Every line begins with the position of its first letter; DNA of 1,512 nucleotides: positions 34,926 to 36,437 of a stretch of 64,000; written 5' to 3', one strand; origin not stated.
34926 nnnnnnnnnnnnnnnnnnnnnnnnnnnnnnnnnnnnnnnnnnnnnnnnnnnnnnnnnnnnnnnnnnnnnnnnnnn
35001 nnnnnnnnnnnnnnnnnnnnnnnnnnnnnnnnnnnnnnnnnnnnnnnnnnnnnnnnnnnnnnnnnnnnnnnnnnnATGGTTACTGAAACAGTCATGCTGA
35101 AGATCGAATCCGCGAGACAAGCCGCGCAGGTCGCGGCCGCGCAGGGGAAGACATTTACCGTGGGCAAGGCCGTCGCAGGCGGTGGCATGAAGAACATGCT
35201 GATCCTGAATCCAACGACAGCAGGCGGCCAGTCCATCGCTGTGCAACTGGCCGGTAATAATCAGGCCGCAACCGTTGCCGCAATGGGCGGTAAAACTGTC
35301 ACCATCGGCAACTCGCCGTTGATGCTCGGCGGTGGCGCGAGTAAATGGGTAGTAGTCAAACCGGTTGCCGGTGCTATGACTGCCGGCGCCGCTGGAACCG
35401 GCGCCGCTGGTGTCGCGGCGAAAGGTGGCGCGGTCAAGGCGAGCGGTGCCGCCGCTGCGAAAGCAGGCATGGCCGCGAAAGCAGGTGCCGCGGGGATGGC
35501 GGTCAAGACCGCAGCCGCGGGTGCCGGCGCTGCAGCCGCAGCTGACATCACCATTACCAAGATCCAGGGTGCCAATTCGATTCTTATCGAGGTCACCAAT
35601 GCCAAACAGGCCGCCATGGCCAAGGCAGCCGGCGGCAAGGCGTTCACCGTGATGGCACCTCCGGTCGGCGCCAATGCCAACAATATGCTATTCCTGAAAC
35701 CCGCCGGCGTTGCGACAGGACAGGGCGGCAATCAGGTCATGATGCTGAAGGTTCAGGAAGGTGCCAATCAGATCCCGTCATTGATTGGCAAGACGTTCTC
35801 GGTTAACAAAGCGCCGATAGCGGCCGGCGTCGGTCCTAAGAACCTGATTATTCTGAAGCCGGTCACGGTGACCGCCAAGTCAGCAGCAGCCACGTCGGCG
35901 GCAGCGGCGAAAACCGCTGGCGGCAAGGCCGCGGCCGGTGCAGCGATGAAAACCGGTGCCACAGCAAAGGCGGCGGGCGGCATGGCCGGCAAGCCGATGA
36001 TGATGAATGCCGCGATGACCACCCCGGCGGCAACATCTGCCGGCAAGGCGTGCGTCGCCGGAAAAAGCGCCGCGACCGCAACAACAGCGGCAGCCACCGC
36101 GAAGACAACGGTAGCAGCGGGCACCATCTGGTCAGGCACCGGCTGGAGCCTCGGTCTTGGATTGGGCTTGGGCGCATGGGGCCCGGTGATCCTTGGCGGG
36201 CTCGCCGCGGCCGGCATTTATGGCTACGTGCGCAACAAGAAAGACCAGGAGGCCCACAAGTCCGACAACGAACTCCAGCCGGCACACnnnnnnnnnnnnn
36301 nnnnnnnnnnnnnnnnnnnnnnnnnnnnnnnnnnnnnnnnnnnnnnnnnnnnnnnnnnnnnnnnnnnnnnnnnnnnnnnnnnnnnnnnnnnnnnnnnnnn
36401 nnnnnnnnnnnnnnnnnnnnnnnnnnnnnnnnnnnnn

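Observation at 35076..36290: Solitary MamD/Mms6-family (LG-repeat) magnetosome-type protein among housekeeping genes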

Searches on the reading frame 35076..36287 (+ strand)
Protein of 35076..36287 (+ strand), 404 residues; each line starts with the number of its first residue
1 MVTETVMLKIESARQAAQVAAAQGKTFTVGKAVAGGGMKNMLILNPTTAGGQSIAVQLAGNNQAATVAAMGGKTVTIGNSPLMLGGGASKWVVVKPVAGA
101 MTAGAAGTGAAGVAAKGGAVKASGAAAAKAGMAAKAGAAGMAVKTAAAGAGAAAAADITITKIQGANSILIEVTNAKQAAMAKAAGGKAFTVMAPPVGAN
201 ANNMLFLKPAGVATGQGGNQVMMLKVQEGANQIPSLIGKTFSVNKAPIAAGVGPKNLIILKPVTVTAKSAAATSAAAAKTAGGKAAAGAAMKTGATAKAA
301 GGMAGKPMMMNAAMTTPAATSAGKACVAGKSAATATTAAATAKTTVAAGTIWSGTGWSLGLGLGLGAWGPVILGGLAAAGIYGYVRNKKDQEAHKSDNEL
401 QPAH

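Call 3: search_protein_families(library=pfam, proteins=[window:35076-36287:+], max_evalue=10)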
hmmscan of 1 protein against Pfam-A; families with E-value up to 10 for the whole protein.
window:35076-36287:+ (404 aa): 0 families

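Call 4: search_protein_families(library=ncbifam, proteins=[window:35076-36287:+], max_evalue=10)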
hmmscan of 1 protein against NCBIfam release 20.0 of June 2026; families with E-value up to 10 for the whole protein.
window:35076-36287:+ (404 aa): 3 families
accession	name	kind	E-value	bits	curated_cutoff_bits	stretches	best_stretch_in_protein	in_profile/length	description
NF040916.1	MamD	equivalog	4.5e-62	210.1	100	3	3-109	2-107/318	magnetosome protein MamD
NF040917.1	Mms6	equivalog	1.3e-15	58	200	1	289-400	44-148/155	magnetic particle specific iron-binding protein Mms6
NF040985.1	MamG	equivalog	3.2e-09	36.9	100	1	310-391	9-94/102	magnetosome protein MamG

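Call 9: find_homologous_proteins(query=window:35076-36287:+, max_evalue=0.001)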
Query window:35076-36287:+ (404 aa): 58 proteins with E <= 0.001 among 8000 candidates.
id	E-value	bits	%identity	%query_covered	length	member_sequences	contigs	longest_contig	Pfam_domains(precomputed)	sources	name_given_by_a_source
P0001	1.8e-218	743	97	100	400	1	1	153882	PF28196.1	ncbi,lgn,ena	-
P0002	6.8e-183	626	83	100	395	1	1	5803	PF28196.1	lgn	-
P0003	8.2e-180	616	73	100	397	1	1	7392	PF28196.1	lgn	-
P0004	3.3e-46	176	36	86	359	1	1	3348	PF28196.1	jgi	jgi:hypothetical protein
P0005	7.5e-46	175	35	85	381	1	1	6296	PF28196.1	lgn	-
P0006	1.1e-45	175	47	24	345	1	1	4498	PF28196.1,PF13861.13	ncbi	-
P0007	2.9e-45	173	39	96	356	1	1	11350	PF28196.1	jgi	jgi:hypothetical protein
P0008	6.6e-45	172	37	96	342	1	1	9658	PF28196.1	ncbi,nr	ncbi:MAG: hypothetical protein HQL71_13375 [Magnetococcales bacterium]|nr:hypothetical protein [Magn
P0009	4.9e-44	169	37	99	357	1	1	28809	PF28196.1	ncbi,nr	ncbi:MAG: hypothetical protein HQL87_02935 [Magnetococcales bacterium]|nr:hypothetical protein [Magn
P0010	2.2e-43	167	46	24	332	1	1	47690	PF28196.1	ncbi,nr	ncbi:MAG: hypothetical protein HQL52_11275 [Magnetococcales bacterium]|nr:hypothetical protein [Magn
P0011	6.9e-43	165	42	24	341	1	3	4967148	PF28196.1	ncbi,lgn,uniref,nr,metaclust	ncbi:magnetosome protein MamD [Paramagnetospirillum magneticum]|uniref:Magnetosome protein MamD n=1 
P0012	7.2e-43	165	41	56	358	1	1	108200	PF28196.1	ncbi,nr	ncbi:MAG: hypothetical protein HQL67_03820 [Magnetococcales bacterium]|nr:hypothetical protein [Magn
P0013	2.3e-42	164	46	27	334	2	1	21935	PF28196.1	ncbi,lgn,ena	-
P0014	2.4e-42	164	33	86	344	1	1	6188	PF28196.1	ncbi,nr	ncbi:MAG: hypothetical protein HQL69_22695 [Magnetococcales bacterium]|nr:hypothetical protein [Magn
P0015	4.1e-42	163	49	24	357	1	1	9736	PF28196.1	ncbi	-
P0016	9.5e-42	162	35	97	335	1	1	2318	PF28196.1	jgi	jgi:hypothetical protein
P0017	3.8e-41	160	38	56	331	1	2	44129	PF28196.1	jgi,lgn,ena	jgi:hypothetical protein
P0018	4.9e-41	159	43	25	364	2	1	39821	PF28196.1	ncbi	-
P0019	5.1e-41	159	41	23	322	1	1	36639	PF28196.1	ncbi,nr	ncbi:MAG: hypothetical protein HQL52_13180 [Magnetococcales bacterium]|nr:hypothetical protein [Magn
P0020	1.2e-40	158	37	85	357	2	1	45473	PF28196.1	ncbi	ncbi:MAG: hypothetical protein H7836_03450 [Magnetococcus sp. YQC-3]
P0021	3.3e-40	157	61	13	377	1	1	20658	PF28196.1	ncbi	-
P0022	5.8e-40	156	45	21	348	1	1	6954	PF28196.1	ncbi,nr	ncbi:MAG: hypothetical protein HQL71_14490 [Magnetococcales bacterium]|nr:hypothetical protein [Magn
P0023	2.3e-39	154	35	99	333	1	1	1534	PF28196.1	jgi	jgi:hypothetical protein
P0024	1.3e-38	151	44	24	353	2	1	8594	PF28196.1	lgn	-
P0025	4.5e-38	150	44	24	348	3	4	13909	PF28196.1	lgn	-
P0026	9.3e-38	149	36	86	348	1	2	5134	PF28196.1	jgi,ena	jgi:hypothetical protein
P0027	2.8e-37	147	39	55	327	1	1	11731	PF28196.1,PF13861.13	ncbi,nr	ncbi:MAG: hypothetical protein HQL47_02945 [Gammaproteobacteria bacterium]|nr:hypothetical protein [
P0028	6.2e-37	146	31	65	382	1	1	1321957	PF28196.1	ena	-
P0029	2.0e-36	144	34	52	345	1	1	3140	PF28196.1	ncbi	-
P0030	5.7e-36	143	56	13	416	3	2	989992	PF28196.1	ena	-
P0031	1.5e-35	141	40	24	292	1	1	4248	PF28196.1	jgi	jgi:hypothetical protein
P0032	2.1e-35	141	48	23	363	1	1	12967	PF28196.1,PF13861.13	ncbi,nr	ncbi:MAG: hypothetical protein HQL48_02150 [Gammaproteobacteria bacterium]|nr:hypothetical protein [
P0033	5.0e-35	140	56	13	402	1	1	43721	PF28196.1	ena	-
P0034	2.5e-34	137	33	53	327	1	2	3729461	PF28196.1,PF13861.13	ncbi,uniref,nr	ncbi:MAG: hypothetical protein H7842_06465 [Gammaproteobacteria bacterium SHHR-1]|uniref:magnetosome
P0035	1.5e-33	135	31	86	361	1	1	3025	PF28196.1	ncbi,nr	ncbi:MAG: hypothetical protein HQL90_15910 [Magnetococcales bacterium]|nr:hypothetical protein [Magn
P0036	3.7e-33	133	31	70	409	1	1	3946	PF28196.1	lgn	-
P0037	7.4e-33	132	35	57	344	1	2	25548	PF28196.1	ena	-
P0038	3.7e-32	130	38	24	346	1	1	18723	PF28196.1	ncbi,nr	ncbi:MAG: hypothetical protein HQL33_01235 [Alphaproteobacteria bacterium]|nr:hypothetical protein [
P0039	4.4e-31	127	37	57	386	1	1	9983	PF28196.1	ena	-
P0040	6.7e-31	126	40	24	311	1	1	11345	PF28196.1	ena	-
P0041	2.1e-29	121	31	75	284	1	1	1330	PF28196.1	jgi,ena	-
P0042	2.6e-29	121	32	96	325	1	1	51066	PF28196.1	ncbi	ncbi:MAG: hypothetical protein H7839_00380 [Magnetococcus sp. YQC-5]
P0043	7.5e-29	119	38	28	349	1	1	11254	PF28196.1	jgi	jgi:hypothetical protein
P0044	3.4e-28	117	35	50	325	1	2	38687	PF28196.1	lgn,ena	-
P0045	1.9e-23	102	32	65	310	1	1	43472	PF28196.1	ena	-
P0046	1.6e-22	98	30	65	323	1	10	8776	PF28196.1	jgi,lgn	-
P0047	2.3e-21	95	33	51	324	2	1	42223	PF28196.1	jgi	-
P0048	3.5e-21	94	33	23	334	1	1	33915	PF28196.1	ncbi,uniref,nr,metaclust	ncbi:conserved hypothetical protein [Candidatus Terasakiella magnetica]|uniref:Magnetosome protein M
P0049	5.2e-21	93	32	52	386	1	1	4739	PF28196.1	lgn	-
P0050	9.6e-21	93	41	23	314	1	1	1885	PF28196.1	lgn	-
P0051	5.8e-20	90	39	23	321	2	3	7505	PF28196.1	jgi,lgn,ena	jgi:hypothetical protein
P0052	1.5e-19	89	41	21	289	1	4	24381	PF28196.1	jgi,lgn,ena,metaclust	metaclust:\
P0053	2.0e-19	88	34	52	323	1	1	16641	PF28196.1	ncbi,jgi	jgi:hypothetical protein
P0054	3.0e-19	88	33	52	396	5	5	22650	PF28196.1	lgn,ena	-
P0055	1.3e-17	82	34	44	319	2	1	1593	PF28196.1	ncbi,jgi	jgi:hypothetical protein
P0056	1.2e-12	66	25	64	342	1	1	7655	PF28196.1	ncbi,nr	ncbi:MAG: hypothetical protein HQL37_10340 [Alphaproteobacteria bacterium]|nr:hypothetical protein [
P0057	5.3e-11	61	30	52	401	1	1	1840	PF28196.1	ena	-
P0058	1.8e-5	42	90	5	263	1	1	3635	PF28196.1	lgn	-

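Call 10: find_encoding_contigs(protein=P0001, flank=10000, max_places=6)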
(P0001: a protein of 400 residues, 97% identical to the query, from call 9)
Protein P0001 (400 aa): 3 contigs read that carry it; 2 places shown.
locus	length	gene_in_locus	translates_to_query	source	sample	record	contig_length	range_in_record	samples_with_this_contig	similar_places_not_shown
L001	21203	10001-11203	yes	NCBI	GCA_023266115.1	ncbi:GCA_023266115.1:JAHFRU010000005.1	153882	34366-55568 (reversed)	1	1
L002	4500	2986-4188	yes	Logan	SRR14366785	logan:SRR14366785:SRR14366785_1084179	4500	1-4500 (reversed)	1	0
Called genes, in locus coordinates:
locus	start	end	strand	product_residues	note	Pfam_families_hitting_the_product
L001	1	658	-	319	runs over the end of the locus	PF01636:APH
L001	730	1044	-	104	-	PF11191:DUF2782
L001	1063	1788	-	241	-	PF18306:LDcluster4, PF03641:Lysine_decarbox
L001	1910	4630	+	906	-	PF02739:5_3_exonuc_N, PF01367:5_3_exonuc, PF01612:DNA_pol_A_exo1, PF22619:DNA_polI_exo1, PF00476:DNA_pol_A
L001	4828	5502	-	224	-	PF03193:RsgA_GTPase (faint), PF01926:MMR_HSR1, PF02421:FeoB_N (weak)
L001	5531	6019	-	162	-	PF00027:cNMP_binding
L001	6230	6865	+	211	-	PF13462:Thioredoxin_4 (weak), PF01323:DSBA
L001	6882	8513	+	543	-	PF02776:TPP_enzyme_N, PF00205:TPP_enzyme_M, PF02775:TPP_enzyme_C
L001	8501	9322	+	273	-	PF03372:Exo_endo_phos, PF14529:Exo_endo_phos_2 (faint)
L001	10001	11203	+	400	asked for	PF28196:Magnetosome_regulatory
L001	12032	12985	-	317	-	PF00294:PfkB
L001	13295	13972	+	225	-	PF01292:Ni_hydr_CYTB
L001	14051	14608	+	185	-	-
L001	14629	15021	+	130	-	PF09086:DUF1924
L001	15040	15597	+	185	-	PF09626:DHC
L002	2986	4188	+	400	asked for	PF28196:Magnetosome_regulatory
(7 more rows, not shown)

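Call 11: find_encoding_contigs(protein=window:35076-36287:+, flank=10000, max_places=6)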
Protein window:35076-36287:+ (404 aa): 7 contigs read that carry it; 5 places shown.
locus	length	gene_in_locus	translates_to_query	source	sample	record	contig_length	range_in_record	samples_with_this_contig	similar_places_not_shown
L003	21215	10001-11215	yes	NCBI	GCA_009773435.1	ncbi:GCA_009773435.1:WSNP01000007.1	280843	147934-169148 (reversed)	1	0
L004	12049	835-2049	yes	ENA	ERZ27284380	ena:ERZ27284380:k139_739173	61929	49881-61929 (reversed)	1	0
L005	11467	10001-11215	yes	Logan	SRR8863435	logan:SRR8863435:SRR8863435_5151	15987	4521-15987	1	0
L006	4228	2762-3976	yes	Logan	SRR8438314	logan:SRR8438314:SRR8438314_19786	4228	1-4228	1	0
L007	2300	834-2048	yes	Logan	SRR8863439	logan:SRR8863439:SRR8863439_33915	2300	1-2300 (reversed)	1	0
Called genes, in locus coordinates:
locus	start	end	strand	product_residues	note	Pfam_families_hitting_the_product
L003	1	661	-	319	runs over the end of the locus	PF01636:APH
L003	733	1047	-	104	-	PF11191:DUF2782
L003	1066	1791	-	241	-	PF18306:LDcluster4, PF03641:Lysine_decarbox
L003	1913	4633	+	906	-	PF02739:5_3_exonuc_N, PF01367:5_3_exonuc, PF01612:DNA_pol_A_exo1, PF22619:DNA_polI_exo1, PF00476:DNA_pol_A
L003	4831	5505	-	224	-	PF03193:RsgA_GTPase (faint), PF01926:MMR_HSR1, PF02421:FeoB_N (weak)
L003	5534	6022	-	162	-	PF00027:cNMP_binding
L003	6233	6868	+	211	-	PF13462:Thioredoxin_4 (weak), PF01323:DSBA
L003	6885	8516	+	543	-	PF02776:TPP_enzyme_N, PF00205:TPP_enzyme_M, PF02775:TPP_enzyme_C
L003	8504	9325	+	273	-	PF03372:Exo_endo_phos, PF14529:Exo_endo_phos_2 (faint)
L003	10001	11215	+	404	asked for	-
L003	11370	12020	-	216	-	-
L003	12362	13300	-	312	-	PF00294:PfkB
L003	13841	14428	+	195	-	PF01292:Ni_hydr_CYTB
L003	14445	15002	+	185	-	-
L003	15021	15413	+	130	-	PF09086:DUF1924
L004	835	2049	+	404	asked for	-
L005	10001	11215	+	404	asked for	-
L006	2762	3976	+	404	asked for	-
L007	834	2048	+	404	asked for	-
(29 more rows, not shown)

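Call 15: find_related_loci(query=A1, collection=genome_contigs, flank=10000)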
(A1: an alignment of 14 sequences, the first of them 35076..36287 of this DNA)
Query A1 (404 aa) in genome_contigs; peptide patterns used: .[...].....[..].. (x = any residue, [..] = any of these).
599 stretches matched a pattern (row limit reached: there are more); 49 encode a relative of the query (tblastn E <= 1e-3); 48 distinct loci.
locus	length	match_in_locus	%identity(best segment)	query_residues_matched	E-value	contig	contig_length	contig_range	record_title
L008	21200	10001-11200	97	1-404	0e+0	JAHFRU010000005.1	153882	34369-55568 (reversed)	MAG: Gammaproteobacteria bacterium isolate nzgw581 NODE_20_length_153883_cov_10.138136, whole genome shotgun sequence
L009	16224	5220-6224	38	1-403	4e-31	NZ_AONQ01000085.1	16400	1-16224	Paramagnetospirillum caucaseum strain SO-1 contig00085, whole genome shotgun sequence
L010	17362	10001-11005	38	1-403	4e-31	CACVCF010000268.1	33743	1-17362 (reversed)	Terasakiella sp. PR1 genome assembly, contig: MCP1_Contig_34, whole genome shotgun sequence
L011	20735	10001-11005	38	1-403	4e-31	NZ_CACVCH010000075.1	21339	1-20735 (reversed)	Magnetospirillum sp. SS-4, whole genome shotgun sequence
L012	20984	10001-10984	36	1-403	2e-30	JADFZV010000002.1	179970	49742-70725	MAG: Alphaproteobacteria bacterium isolate nKLKbin1 nKLK_bin1_NODE_2_length_179970_cov_4.406872, whole genome shotgun se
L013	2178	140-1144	38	1-403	1e-30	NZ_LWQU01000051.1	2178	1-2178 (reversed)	Magnetospirillum moscoviense strain BB-1 NODE_147_length_2178_cov_141.577_ID_10485, whole genome shotgun sequence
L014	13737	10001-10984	36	1-403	4e-30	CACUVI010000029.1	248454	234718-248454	Rhodospirillaceae bacterium LM-1 genome assembly, contig: MTBLM1_Contig_8, whole genome shotgun sequence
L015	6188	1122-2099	33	3-398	1e-29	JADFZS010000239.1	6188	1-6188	MAG: Magnetococcales bacterium isolate nJSWbin1 nJSW_bin1_NODE_239_length_6188_cov_3.282605, whole genome shotgun sequen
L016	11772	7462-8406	39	1-388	3e-27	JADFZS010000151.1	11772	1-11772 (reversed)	MAG: Magnetococcales bacterium isolate nJSWbin1 nJSW_bin1_NODE_151_length_11772_cov_5.266952, whole genome shotgun seque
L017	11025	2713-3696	34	4-400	2e-26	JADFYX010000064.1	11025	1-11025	MAG: Magnetococcales bacterium isolate nGRbin4 nGR_bin4_NODE_64_length_11025_cov_2.853307, whole genome shotgun sequence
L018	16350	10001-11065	35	1-399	7e-26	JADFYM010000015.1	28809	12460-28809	MAG: Magnetococcales bacterium isolate nDJH8bin2 nDJH8_bin2_NODE_15_length_28809_cov_16.440241, whole genome shotgun seq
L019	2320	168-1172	33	1-403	4e-25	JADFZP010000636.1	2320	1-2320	MAG: Alphaproteobacteria bacterium isolate nJC1bin3 nJC1_bin3_NODE_4801_length_2320_cov_11.991170, whole genome shotgun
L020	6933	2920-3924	34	1-403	4e-24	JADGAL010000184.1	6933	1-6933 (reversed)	MAG: Alphaproteobacteria bacterium isolate nN3bin14 nN3_bin14_NODE_184_length_6933_cov_4.691302, whole genome shotgun se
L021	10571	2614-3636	41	1-404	8e-22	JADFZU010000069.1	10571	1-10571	MAG: Magnetococcales bacterium isolate nJSWbin3 nJSW_bin3_NODE_69_length_10571_cov_4.239661, whole genome shotgun sequen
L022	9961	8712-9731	31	3-400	3e-20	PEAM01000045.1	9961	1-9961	MAG: Magnetococcales bacterium isolate ER1bin7 scaffold838, whole genome shotgun sequence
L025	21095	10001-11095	35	1-399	5e-28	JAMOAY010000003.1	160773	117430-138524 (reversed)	MAG: Magnetococcus sp. MYC-9 scaffold_7, whole genome shotgun sequence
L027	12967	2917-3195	48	1-94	7e-16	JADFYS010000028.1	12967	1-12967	MAG: Gammaproteobacteria bacterium isolate nER1bin10 nER1_bin10_NODE_28_length_12967_cov_3.894259, whole genome shotgun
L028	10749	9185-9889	46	1-279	1e-15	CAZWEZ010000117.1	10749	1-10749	MAG TPA_asm: uncultured Thalassospiraceae bacterium isolate binchicken_co85_32 genome assembly, contig: NODE_3047_length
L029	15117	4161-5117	47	1-390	2e-15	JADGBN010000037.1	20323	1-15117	MAG: Gammaproteobacteria bacterium isolate nTSbin2 nTS_bin2_NODE_37_length_20323_cov_2.478956, whole genome shotgun sequ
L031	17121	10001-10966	44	3-387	3e-15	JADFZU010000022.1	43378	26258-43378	MAG: Magnetococcales bacterium isolate nJSWbin3 nJSW_bin3_NODE_22_length_43378_cov_3.784052, whole genome shotgun sequen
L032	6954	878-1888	45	4-400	1e-14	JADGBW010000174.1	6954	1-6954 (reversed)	MAG: Magnetococcales bacterium isolate nwagbin5 nwag_bin5_NODE_2019_length_6954_cov_7.575736, whole genome shotgun seque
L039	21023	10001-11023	35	4-393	2e-12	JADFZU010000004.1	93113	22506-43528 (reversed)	MAG: Magnetococcales bacterium isolate nJSWbin3 nJSW_bin3_NODE_4_length_93113_cov_6.303345, whole genome shotgun sequenc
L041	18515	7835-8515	37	1-403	3e-14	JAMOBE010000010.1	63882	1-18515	MAG: Alphaproteobacteria bacterium isolate YQV-1 scaffold_68, whole genome shotgun sequence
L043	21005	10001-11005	38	1-403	3e-31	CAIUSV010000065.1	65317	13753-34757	MAG: uncultured Rhodospirillaceae bacterium isolate E14_bin-2645 genome assembly, contig: bin-2645:65/93, whole genome s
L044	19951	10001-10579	34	4-209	5e-9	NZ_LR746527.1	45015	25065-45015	Magnetospirillum sp. UT-4, whole genome shotgun sequence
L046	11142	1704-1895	55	342-403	1e-8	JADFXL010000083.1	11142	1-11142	MAG: Alphaproteobacteria bacterium isolate nDJH14bin10 nDJH14_bin10_NODE_83_length_11142_cov_2.447935, whole genome shot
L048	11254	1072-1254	56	345-403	3e-8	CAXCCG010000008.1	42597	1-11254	MAG TPA_asm: uncultured Gammaproteobacteria bacterium isolate SRR3724456_binner123_Refined_33 genome assembly, contig: E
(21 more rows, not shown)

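Call 21: find_encoding_contigs(protein=P0002, flank=10000, max_places=3)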
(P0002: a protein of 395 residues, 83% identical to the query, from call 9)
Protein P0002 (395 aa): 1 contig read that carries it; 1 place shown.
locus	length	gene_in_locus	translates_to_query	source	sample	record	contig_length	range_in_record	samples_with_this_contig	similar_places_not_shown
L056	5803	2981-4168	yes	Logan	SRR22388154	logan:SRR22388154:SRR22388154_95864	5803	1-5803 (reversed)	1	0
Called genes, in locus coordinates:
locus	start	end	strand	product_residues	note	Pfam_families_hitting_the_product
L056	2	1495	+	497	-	?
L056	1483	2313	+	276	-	PF03372:Exo_endo_phos, PF14529:Exo_endo_phos_2 (faint)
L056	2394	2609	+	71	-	-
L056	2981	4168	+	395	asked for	PF28196:Magnetosome_regulatory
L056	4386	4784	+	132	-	PF00034:Cytochrom_C, PF13442:Cytochrome_CBB3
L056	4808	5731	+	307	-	PF15902:Sortilin-Vps10 (weak), PF02012:BNR (faint)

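Call 22: find_encoding_contigs(protein=P0003, flank=10000, max_places=3)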
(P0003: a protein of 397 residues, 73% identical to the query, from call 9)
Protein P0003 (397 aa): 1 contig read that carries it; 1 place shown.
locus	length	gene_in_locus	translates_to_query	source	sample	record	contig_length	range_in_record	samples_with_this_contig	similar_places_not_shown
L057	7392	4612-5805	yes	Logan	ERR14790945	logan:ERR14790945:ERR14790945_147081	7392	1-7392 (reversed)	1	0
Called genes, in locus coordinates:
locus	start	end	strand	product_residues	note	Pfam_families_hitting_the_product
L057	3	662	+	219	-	?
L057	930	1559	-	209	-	PF01926:MMR_HSR1, PF02421:FeoB_N (weak)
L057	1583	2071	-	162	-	PF00027:cNMP_binding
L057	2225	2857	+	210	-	PF13192:Thioredoxin_3 (faint), PF13462:Thioredoxin_4, PF01323:DSBA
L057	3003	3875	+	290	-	PF03372:Exo_endo_phos, PF14529:Exo_endo_phos_2 (faint)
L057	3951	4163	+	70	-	-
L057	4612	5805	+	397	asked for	PF28196:Magnetosome_regulatory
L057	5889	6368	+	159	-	PF00034:Cytochrom_C, PF13442:Cytochrome_CBB3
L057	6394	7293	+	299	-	PF15902:Sortilin-Vps10 (faint)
